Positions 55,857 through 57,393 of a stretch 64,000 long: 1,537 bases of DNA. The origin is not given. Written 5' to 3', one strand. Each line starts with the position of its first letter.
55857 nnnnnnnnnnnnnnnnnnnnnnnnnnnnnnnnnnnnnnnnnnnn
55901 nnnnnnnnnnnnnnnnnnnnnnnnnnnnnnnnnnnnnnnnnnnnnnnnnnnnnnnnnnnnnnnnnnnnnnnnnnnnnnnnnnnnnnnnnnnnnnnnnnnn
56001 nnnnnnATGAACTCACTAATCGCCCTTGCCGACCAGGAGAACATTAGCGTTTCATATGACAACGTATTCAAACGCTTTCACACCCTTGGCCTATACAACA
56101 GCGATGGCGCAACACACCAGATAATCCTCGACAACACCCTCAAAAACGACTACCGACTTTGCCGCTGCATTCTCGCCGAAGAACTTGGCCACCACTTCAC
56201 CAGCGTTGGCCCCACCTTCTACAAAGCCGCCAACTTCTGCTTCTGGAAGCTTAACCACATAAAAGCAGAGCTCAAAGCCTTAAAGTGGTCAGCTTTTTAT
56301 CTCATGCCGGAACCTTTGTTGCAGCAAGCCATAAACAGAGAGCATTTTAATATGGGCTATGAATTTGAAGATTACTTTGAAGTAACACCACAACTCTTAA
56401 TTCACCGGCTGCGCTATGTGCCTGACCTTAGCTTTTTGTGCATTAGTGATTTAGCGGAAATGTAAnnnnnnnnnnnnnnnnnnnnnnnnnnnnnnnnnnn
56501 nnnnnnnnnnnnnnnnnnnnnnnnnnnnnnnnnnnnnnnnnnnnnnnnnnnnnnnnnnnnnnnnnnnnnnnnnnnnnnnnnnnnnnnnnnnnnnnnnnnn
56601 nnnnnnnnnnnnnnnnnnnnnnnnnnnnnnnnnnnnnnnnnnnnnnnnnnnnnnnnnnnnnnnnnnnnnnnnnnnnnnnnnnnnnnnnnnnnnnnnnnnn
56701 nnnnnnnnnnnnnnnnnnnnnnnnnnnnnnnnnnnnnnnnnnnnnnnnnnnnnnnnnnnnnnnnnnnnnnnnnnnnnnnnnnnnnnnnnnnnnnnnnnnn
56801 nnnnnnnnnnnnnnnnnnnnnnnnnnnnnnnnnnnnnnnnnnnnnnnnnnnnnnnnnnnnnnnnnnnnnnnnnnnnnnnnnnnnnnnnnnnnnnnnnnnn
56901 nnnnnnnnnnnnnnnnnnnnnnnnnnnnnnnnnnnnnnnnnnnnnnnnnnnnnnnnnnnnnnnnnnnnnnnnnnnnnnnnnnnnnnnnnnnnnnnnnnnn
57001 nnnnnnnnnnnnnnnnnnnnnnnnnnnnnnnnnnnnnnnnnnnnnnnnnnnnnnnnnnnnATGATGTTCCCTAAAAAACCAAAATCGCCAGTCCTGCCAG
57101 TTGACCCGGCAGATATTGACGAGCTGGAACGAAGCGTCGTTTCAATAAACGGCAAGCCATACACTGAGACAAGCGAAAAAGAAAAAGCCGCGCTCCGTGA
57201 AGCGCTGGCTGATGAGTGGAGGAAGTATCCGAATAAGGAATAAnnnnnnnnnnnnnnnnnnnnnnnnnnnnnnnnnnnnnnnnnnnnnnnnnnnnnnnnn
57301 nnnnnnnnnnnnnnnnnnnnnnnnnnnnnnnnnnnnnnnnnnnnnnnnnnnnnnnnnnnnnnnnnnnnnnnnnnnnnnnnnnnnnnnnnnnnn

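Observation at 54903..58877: Defence-type gene cluster between the repressor and the integrase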

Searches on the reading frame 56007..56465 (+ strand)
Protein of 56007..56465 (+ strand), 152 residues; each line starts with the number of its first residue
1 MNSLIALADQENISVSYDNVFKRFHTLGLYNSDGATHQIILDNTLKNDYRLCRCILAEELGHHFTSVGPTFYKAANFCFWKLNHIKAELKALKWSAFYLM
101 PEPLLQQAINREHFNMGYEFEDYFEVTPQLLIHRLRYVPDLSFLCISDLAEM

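Call 3: search_protein_families(library=pfam, proteins=[window:56007-56465:+], max_evalue=0.01)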
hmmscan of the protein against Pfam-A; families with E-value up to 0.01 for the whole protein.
window:56007-56465:+ (152 aa): 1 family
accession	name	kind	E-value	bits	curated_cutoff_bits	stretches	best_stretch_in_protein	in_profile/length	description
PF06114.19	Peptidase_M78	-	0.0028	17.9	22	1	23-135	15-122/123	IrrE N-terminal-like domain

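Call 4: search_protein_families(library=padloc, proteins=[window:56007-56465:+], max_evalue=0.01)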
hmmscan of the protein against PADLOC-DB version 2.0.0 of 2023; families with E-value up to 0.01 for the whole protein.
window:56007-56465:+ (152 aa): 1 family
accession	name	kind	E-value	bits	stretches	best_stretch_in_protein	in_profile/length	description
PDLC04141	capP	-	2.8e-06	25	1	5-116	25-129/242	capP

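Call 5: search_protein_families(library=phrogs, proteins=[window:56007-56465:+], max_evalue=0.001)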
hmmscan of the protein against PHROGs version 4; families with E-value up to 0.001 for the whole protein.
window:56007-56465:+ (152 aa): 1 family
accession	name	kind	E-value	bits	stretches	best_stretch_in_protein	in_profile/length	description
phrog_87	-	other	2.4e-19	71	1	1-137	40-163/227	metallo-protease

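Call 6: search_protein_families(library=ncbifam, proteins=[window:56007-56465:+], max_evalue=0.01)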
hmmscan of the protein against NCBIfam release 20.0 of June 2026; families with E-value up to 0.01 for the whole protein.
window:56007-56465:+ (152 aa): 0 families

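Call 62: find_related_loci(query=window:56007-56465:+, collection=viral_contigs, flank=5000)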
Query window:56007-56465:+ (152 aa) in viral_contigs; peptide patterns used: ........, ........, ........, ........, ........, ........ (x = any residue, [..] = any of these).
208 stretches matched a pattern; 182 encode a relative of the query (tblastn E <= 1e-3); the best 80 are kept; 80 distinct loci.
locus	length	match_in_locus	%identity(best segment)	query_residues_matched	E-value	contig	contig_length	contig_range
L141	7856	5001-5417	37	4-145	2e-21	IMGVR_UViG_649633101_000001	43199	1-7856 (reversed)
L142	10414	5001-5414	38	1-141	2e-20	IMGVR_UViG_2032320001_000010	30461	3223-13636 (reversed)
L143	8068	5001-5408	37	1-136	1e-18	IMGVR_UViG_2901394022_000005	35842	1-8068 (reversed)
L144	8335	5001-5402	35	1-136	2e-18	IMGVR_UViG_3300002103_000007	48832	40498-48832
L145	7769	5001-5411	33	1-140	1e-17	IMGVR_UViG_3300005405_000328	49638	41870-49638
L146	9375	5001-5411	35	1-138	4e-17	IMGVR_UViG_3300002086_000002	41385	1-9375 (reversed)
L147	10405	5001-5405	33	1-135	5e-17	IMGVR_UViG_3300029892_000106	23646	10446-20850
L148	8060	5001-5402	37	1-136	5e-17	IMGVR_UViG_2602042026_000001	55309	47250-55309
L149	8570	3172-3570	33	1-135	7e-17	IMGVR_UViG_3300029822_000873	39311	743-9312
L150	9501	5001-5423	37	1-142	6e-17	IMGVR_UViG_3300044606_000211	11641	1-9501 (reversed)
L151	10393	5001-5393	35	4-136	1e-16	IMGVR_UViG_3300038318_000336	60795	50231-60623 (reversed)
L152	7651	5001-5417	33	1-142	8e-17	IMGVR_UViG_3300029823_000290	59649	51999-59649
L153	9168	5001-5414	32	2-141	1e-16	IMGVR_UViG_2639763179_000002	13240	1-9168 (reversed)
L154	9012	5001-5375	37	2-131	5e-16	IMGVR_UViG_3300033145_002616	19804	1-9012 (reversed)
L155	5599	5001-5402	36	1-136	6e-16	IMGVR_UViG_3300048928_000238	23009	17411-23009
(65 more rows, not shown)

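Call 67: search_protein_families(library=pfam, alignment_id=A3, max_evalue=0.0001)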
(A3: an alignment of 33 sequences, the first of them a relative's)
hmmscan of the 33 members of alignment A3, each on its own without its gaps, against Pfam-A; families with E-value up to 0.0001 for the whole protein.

A. member 1, L172:3128-4729:+ (533 aa): 1 family
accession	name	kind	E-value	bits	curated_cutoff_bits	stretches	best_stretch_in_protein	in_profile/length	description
PF13289.12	SIR2_2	-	1.8e-22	80.4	24.5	1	148-269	3-124/141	SIR2-like domain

B. families by the number of members that match (of 33 scanned): 24 families
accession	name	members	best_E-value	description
PF11611.13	DUF4352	2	1.4e-22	Domain of unknown function (DUF4352)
PF02661.23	Fic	2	1.4e-21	Fic/DOC family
PF12686.12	DUF3800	2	2.2e-07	Protein of unknown function (DUF3800)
PF13310.11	Virulence_RhuM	1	3.3e-115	Virulence protein RhuM family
PF03235.19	GmrSD_N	1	2.4e-28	GmrSD restriction endonuclease, N-terminal domain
PF00565.23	SNase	1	2.8e-27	Staphylococcal nuclease homologue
PF13289.12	SIR2_2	1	1.8e-22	SIR2-like domain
PF14015.11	DUF4231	1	2.7e-20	Protein of unknown function (DUF4231)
PF19952.5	DUF6414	1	2.9e-19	Domain of unknown function (DUF6414)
PF18735.6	HEPN_RiboL-PSP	1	2.3e-16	RiboL-PSP-HEPN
PF07669.17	Eco57I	1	2.4e-16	Eco57I restriction-modification methylase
PF08937.16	ThsB_TIR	1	9.6e-15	Thoeris protein ThsB, TIR-like domain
PF07804.18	HipA_C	1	3e-14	HipA-like C-terminal domain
PF18737.6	HEPN_MAE_28990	1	1.1e-13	MAE_28990/MAE_18760-like HEPN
PF08797.16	HIRAN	1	3.6e-13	HIRAN domain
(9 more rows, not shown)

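Call 68: search_protein_families(library=padloc, alignment_id=A3, max_evalue=0.00001)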
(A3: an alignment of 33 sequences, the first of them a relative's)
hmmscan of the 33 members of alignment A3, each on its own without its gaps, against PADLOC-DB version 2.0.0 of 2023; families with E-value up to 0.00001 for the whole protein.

A. member 1, L172:3128-4729:+ (533 aa): 4 families
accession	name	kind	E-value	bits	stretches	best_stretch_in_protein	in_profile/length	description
PDLC04968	PDC-S25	-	2e-154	513.5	1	5-523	8-515/517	-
PDLC04967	PDC-S25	-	7.6e-65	217.9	1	11-521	5-525/528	-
PDLC00407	ThsA1|ThsA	-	8.8e-17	58.9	1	125-255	80-217/478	STALD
PDLC00409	ThsA1|ThsA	-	6.4e-15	53.2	1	121-257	77-220/242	STALD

B. families by the number of members that match (of 33 scanned): 93 families (the first 25 are shown)
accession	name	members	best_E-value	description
PDLC03963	SoFic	2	1.9e-28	-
PDLC04871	PDC-S05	1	5.8e-160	-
PDLC04851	PDC-S05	1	1.7e-154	-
PDLC04968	PDC-S25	1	2e-154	-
PDLC04868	PDC-S05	1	7.6e-153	-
PDLC04853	PDC-S05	1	3.4e-146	-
PDLC04339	PDC-M03A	1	2.5e-139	-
PDLC04852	PDC-S05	1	2.4e-134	-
PDLC04843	PDC-S05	1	1e-115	-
PDLC04349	PDC-M03B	1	1.2e-110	-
PDLC04864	PDC-S05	1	1.2e-106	-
PDLC04870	PDC-S05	1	4.4e-86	-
PDLC04876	PDC-S05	1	9.4e-80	-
PDLC03227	MTase_II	1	5.4e-72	Type II methyltransferase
PDLC04340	PDC-M03A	1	3.7e-67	-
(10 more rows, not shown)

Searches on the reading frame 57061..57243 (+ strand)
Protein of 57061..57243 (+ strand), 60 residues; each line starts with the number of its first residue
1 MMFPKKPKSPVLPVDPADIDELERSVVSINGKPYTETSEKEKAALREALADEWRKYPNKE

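Call 3: search_protein_families(library=pfam, proteins=[window:57061-57243:+], max_evalue=0.01)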
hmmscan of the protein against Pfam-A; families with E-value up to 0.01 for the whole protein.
window:57061-57243:+ (60 aa): 0 families

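Call 4: search_protein_families(library=padloc, proteins=[window:57061-57243:+], max_evalue=0.01)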
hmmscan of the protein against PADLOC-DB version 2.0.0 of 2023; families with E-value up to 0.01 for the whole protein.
window:57061-57243:+ (60 aa): 0 families

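Call 5: search_protein_families(library=phrogs, proteins=[window:57061-57243:+], max_evalue=0.001)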
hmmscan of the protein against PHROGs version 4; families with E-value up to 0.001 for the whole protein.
window:57061-57243:+ (60 aa): 0 families

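Call 6: search_protein_families(library=ncbifam, proteins=[window:57061-57243:+], max_evalue=0.01)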
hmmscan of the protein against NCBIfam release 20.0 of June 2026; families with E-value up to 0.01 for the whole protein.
window:57061-57243:+ (60 aa): 0 families

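Call 33: find_homologous_proteins(query=window:57061-57243:+, max_evalue=0.01)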
Query window:57061-57243:+ (60 aa): 1 proteins with E <= 0.01 among 1 candidates.
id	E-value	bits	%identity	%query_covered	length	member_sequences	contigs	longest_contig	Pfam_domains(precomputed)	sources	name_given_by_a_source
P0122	5.0e-31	122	100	98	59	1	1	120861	-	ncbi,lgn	-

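Call 46: search_protein_families(library=pfam, proteins=[window:57061-57243:+], max_evalue=5)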
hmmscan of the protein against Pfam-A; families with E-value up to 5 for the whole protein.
window:57061-57243:+ (60 aa): 1 family
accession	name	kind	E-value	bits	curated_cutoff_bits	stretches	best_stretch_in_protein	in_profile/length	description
PF22615.1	IPMS_D2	-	0.27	12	27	1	9-31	32-54/66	Alpha-isopropylmalate synthase, post-catalytic domain-like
